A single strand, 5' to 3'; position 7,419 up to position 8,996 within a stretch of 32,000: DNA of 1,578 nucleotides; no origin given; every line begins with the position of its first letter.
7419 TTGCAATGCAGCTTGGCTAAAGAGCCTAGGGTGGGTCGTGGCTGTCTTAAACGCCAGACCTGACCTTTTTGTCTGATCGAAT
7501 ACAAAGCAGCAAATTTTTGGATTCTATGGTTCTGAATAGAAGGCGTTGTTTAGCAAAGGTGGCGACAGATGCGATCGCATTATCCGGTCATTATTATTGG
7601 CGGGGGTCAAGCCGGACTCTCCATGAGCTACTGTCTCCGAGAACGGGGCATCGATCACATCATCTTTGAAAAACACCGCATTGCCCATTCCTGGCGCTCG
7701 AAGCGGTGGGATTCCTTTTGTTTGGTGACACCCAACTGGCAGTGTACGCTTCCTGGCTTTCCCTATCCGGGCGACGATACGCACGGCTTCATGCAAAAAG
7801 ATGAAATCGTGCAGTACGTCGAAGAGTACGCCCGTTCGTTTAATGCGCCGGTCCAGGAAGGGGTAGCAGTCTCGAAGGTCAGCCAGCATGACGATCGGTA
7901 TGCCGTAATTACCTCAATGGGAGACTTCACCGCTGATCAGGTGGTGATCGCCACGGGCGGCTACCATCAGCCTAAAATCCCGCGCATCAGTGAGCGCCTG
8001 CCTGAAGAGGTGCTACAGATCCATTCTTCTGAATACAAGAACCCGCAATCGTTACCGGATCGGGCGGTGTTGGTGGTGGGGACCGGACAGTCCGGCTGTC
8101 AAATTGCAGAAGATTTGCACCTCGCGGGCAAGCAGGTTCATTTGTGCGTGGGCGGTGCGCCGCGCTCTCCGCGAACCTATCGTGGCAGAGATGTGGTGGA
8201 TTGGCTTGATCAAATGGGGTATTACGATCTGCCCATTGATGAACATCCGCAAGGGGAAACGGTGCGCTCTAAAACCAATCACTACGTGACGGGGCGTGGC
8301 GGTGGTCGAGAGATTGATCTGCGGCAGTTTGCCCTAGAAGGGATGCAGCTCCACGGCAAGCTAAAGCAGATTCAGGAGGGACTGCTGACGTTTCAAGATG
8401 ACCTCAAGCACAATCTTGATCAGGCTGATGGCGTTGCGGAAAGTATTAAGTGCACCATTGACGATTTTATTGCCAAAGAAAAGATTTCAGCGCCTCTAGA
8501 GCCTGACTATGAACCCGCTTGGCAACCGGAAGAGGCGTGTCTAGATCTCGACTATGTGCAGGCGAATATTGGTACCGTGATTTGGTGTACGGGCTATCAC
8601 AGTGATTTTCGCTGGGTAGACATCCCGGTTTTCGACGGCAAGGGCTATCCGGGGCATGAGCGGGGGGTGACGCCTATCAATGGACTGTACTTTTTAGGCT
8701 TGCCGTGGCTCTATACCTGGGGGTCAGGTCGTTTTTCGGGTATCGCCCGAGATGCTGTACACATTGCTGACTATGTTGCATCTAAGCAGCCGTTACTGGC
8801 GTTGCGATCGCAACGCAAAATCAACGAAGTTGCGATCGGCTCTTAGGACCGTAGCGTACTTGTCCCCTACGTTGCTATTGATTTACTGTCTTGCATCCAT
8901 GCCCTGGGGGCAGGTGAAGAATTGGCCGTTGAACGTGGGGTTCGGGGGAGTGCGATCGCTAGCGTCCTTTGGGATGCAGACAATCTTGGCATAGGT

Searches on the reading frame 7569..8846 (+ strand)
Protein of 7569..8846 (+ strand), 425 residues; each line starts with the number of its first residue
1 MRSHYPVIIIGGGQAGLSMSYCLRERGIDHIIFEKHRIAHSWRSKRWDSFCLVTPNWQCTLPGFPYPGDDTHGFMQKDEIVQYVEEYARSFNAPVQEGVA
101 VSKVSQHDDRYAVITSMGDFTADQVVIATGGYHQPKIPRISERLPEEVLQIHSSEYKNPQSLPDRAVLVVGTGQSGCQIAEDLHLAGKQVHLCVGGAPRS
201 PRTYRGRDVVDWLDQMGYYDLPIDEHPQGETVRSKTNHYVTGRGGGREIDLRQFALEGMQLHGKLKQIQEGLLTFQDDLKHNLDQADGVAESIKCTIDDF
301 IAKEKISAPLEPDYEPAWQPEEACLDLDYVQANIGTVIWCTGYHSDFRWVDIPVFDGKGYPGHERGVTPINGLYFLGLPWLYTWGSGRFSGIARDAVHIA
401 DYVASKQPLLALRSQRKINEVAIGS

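Call 48: search_protein_families(library=pfam, proteins=[window:7569-8846:+], max_evalue=0.00001)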
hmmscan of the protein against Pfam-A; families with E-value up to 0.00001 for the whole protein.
window:7569-8846:+ (425 aa): 9 families
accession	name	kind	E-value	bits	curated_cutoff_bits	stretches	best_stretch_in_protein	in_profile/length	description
PF13738.12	Pyr_redox_3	-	5e-34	118.4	30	1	8-203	1-203/305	Pyridine nucleotide-disulphide oxidoreductase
PF00743.25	FMO-like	-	1.4e-13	50.6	22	1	7-193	4-212/532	Flavin-binding monooxygenase-like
PF13434.12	Lys_Orn_oxgnase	-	2.2e-13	50.5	21.3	1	74-192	91-216/339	L-lysine 6-monooxygenase/L-ornithine 5-monooxygenase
PF07992.20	Pyr_redox_2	-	6.1e-13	49.3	26.1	1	6-192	2-170/291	Pyridine nucleotide-disulphide oxidoreductase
PF01266.30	DAO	-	8.7e-13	48.9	27.9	0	7-44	2-42/353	FAD dependent oxidoreductase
PF01494.25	FAD_binding_3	-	5.9e-09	36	22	1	5-38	2-35/349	FAD binding domain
PF00890.30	FAD_binding_2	-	1.3e-08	34.9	20.4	0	7-36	2-31/414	FAD binding domain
PF03486.20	HI0933_like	-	7.5e-08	32.5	50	0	77-137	108-170/244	HI0933-like protein Rossmann domain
PF13450.12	NAD_binding_8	-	9.2e-07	29.5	21.9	0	9-37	1-29/68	NAD(P)-binding Rossmann-like domain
